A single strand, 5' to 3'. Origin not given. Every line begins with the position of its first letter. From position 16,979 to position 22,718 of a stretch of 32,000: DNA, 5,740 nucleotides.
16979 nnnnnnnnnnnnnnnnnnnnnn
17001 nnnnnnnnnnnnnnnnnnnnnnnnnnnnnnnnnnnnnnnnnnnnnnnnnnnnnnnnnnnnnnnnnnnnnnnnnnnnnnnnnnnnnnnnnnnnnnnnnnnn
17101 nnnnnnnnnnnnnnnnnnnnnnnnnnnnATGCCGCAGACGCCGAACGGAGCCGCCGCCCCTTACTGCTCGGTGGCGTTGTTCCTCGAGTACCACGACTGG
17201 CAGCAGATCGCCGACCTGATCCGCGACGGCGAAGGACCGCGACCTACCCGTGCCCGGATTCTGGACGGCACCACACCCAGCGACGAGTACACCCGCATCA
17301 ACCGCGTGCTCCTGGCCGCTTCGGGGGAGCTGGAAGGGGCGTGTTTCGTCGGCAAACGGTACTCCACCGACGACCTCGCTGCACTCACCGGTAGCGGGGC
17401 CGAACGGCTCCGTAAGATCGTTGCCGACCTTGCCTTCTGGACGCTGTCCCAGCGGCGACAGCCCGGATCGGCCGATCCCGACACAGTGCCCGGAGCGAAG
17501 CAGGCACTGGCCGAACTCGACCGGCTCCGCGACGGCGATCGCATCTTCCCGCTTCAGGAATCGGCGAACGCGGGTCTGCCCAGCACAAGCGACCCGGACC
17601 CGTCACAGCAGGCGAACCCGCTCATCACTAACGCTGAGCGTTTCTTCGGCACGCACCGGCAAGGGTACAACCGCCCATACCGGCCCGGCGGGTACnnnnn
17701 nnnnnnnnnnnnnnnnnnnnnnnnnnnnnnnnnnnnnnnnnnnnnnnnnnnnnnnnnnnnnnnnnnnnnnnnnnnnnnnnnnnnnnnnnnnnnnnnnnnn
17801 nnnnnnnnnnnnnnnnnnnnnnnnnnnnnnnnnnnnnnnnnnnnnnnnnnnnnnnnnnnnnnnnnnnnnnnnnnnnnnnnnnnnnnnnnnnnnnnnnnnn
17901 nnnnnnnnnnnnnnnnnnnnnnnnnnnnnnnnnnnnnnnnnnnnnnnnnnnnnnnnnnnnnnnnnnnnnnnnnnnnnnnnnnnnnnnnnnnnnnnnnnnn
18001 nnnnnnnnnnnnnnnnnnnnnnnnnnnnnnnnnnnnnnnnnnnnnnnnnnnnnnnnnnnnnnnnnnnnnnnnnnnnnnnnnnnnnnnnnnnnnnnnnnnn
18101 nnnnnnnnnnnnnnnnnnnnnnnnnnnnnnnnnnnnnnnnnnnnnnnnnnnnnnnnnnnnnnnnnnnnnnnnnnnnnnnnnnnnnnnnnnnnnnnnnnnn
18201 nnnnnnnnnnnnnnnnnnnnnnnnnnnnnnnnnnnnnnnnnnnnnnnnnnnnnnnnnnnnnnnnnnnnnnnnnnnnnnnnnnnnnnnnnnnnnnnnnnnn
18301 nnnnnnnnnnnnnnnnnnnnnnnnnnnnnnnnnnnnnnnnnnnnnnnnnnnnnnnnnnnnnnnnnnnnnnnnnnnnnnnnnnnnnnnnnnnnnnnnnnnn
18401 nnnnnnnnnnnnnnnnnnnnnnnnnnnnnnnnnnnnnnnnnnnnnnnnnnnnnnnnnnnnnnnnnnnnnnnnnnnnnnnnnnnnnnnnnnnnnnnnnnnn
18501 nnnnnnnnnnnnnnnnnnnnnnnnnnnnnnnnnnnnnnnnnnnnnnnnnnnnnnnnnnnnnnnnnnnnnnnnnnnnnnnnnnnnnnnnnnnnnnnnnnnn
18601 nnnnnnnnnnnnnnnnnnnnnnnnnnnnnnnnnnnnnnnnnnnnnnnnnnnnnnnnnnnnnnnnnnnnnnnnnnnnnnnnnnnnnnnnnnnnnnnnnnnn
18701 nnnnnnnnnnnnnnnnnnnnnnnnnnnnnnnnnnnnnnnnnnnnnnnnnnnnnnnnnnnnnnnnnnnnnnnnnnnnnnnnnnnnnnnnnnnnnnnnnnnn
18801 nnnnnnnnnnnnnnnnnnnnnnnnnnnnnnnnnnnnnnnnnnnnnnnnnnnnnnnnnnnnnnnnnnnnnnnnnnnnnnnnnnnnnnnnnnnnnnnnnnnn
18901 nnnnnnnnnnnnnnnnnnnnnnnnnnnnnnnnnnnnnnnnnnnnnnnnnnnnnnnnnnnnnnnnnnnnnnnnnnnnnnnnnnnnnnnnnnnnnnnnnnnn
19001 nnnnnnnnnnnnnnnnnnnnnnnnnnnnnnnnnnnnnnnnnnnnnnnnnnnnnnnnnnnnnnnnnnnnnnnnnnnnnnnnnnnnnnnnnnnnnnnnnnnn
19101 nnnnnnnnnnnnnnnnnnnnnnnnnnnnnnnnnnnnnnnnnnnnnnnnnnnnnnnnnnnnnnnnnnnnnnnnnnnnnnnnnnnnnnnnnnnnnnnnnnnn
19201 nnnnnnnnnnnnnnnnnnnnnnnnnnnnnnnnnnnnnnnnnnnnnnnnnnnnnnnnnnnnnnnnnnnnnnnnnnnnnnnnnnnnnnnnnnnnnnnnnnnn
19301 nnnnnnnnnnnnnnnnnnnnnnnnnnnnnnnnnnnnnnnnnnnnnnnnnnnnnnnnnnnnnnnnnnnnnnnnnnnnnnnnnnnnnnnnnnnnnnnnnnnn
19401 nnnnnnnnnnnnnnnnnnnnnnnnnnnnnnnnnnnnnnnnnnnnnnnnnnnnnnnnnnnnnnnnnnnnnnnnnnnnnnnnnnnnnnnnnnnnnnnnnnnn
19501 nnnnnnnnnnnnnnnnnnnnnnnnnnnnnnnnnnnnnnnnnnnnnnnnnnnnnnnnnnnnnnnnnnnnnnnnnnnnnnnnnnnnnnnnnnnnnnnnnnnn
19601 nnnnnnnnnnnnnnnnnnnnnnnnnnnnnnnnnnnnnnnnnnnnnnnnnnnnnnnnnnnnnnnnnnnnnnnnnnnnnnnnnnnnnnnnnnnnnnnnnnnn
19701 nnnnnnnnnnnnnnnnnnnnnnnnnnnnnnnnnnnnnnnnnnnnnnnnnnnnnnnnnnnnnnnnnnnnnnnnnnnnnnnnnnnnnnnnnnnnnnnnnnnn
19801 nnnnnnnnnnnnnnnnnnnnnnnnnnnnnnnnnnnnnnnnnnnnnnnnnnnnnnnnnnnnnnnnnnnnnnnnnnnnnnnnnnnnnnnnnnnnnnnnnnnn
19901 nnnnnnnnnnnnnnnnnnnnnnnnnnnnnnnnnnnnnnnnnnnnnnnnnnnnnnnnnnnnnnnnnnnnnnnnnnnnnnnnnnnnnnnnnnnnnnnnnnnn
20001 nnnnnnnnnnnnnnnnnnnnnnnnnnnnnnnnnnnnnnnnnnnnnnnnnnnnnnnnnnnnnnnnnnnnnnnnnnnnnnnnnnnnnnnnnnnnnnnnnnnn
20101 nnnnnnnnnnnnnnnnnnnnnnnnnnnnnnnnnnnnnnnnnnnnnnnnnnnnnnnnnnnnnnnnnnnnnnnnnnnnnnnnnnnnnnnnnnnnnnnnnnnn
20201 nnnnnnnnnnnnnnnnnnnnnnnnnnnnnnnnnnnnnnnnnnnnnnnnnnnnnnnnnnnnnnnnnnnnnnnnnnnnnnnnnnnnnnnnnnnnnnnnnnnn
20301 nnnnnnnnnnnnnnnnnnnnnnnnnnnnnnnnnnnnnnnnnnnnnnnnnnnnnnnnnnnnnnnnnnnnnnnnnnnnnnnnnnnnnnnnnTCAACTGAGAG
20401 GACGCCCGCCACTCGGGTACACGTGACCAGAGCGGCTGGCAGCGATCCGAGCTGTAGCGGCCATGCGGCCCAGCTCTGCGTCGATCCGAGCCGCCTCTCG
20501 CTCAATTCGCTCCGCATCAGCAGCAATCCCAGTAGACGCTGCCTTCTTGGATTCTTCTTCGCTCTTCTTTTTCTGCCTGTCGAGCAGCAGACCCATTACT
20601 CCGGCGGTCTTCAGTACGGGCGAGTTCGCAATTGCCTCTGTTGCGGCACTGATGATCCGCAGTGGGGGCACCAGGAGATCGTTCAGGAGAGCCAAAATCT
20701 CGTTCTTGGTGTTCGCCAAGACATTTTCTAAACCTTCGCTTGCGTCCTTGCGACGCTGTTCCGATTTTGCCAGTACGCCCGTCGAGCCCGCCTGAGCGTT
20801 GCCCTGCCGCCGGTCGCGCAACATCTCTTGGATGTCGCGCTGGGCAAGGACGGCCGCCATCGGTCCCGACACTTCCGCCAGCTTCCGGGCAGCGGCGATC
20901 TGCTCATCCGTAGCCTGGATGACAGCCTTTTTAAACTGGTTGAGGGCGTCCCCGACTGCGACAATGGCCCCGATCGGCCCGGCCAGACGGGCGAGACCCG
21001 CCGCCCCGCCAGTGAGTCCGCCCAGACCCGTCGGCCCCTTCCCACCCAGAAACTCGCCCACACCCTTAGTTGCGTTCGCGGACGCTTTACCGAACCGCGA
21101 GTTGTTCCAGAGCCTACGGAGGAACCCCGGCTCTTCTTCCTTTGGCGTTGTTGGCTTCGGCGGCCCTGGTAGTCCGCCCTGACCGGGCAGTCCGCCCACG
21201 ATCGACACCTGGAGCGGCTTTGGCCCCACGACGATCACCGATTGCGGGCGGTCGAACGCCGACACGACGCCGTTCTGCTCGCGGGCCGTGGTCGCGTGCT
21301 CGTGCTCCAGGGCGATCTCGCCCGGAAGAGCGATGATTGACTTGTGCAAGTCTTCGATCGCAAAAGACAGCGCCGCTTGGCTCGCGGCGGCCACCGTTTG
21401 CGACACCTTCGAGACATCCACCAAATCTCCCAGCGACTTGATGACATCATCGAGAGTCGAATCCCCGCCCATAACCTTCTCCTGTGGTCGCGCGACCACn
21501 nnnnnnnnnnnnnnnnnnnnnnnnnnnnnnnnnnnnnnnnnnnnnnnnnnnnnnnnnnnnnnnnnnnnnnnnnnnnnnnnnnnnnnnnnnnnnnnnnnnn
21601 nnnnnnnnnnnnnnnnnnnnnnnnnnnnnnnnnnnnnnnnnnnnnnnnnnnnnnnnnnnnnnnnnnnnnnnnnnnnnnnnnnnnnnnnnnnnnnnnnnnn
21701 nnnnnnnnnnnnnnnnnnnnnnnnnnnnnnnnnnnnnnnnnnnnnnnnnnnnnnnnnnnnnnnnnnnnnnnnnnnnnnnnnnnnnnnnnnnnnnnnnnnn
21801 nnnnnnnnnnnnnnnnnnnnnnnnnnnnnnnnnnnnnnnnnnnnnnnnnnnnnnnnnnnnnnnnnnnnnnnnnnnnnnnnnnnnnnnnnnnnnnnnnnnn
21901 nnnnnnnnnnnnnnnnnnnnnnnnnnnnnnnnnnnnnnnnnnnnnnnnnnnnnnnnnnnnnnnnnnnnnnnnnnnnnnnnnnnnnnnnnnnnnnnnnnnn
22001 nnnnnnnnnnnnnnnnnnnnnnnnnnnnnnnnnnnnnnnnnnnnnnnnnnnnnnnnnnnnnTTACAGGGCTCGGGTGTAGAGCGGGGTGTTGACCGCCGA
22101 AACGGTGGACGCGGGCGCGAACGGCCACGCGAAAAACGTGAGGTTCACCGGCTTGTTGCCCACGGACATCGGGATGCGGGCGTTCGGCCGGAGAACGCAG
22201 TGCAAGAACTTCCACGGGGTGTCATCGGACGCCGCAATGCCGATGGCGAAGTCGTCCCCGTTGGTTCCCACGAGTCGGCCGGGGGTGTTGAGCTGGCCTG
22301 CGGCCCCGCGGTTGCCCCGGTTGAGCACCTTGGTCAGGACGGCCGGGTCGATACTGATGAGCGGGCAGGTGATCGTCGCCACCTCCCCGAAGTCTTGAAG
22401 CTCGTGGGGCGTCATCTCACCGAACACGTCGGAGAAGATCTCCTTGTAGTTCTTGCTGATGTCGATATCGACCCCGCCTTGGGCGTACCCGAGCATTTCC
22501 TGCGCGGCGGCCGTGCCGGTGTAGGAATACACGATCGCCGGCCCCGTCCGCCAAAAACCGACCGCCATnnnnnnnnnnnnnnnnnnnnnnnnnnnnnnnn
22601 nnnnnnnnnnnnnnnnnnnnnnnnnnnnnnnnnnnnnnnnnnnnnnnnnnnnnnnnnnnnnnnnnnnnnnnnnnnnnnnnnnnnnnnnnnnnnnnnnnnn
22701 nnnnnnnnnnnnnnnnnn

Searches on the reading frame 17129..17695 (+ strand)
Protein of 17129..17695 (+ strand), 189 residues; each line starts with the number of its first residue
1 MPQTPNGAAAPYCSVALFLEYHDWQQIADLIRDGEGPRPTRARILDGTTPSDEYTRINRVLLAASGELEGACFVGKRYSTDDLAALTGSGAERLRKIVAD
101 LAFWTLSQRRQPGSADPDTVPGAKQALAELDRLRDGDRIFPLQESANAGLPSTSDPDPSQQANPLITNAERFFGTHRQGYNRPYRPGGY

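Call 42: search_protein_families(library=pfam, proteins=[window:17129-17695:+], max_evalue=0.05)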
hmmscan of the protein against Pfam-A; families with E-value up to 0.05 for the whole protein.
window:17129-17695:+ (189 aa): 1 family
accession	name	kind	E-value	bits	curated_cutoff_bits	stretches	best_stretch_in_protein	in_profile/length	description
PF07030.17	Phage_Mu_Gp36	-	0.0084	16.7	24.7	1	52-146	28-111/124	Bacteriophage Mu, Gp36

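Call 43: search_protein_families(library=phrogs, proteins=[window:17129-17695:+], max_evalue=0.01)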
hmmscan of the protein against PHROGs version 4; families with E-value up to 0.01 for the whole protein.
window:17129-17695:+ (189 aa): 1 family
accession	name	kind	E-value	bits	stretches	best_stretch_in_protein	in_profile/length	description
phrog_195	-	connector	0.0002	21.7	1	24-178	177-306/386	head-tail adaptor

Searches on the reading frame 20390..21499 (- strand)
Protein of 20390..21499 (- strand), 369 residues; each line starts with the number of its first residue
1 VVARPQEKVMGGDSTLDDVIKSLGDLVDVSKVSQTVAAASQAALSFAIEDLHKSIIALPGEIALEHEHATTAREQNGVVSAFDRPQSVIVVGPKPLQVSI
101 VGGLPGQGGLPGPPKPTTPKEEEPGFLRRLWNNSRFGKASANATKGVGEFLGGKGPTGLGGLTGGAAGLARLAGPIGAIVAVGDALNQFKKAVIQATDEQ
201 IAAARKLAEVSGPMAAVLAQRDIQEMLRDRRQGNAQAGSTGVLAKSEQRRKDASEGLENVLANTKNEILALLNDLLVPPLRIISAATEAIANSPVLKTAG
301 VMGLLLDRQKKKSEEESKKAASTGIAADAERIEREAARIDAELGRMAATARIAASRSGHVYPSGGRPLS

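Call 42: search_protein_families(library=pfam, proteins=[window:20390-21499:-], max_evalue=0.05)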
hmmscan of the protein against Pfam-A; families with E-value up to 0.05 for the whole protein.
window:20390-21499:- (369 aa): 1 family
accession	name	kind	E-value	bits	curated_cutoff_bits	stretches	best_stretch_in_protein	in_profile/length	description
PF04940.18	BLUF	-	0.05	14.2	25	0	217-268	13-64/92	Sensors of blue-light using FAD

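Call 43: search_protein_families(library=phrogs, proteins=[window:20390-21499:-], max_evalue=0.01)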
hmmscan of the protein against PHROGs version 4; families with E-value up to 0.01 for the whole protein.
window:20390-21499:- (369 aa): 0 families

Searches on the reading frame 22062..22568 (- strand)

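Call 42: search_protein_families(library=pfam, proteins=[window:22062-22568:-], max_evalue=0.05)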
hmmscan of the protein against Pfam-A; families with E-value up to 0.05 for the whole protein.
window:22062-22568:- (168 aa): 0 families

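Call 43: search_protein_families(library=phrogs, proteins=[window:22062-22568:-], max_evalue=0.01)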
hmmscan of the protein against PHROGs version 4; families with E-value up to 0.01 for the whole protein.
window:22062-22568:- (168 aa): 1 family
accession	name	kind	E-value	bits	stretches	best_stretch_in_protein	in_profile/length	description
phrog_2175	-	other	2.8e-05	24.9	1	9-85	11-89/188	protein with Ig domain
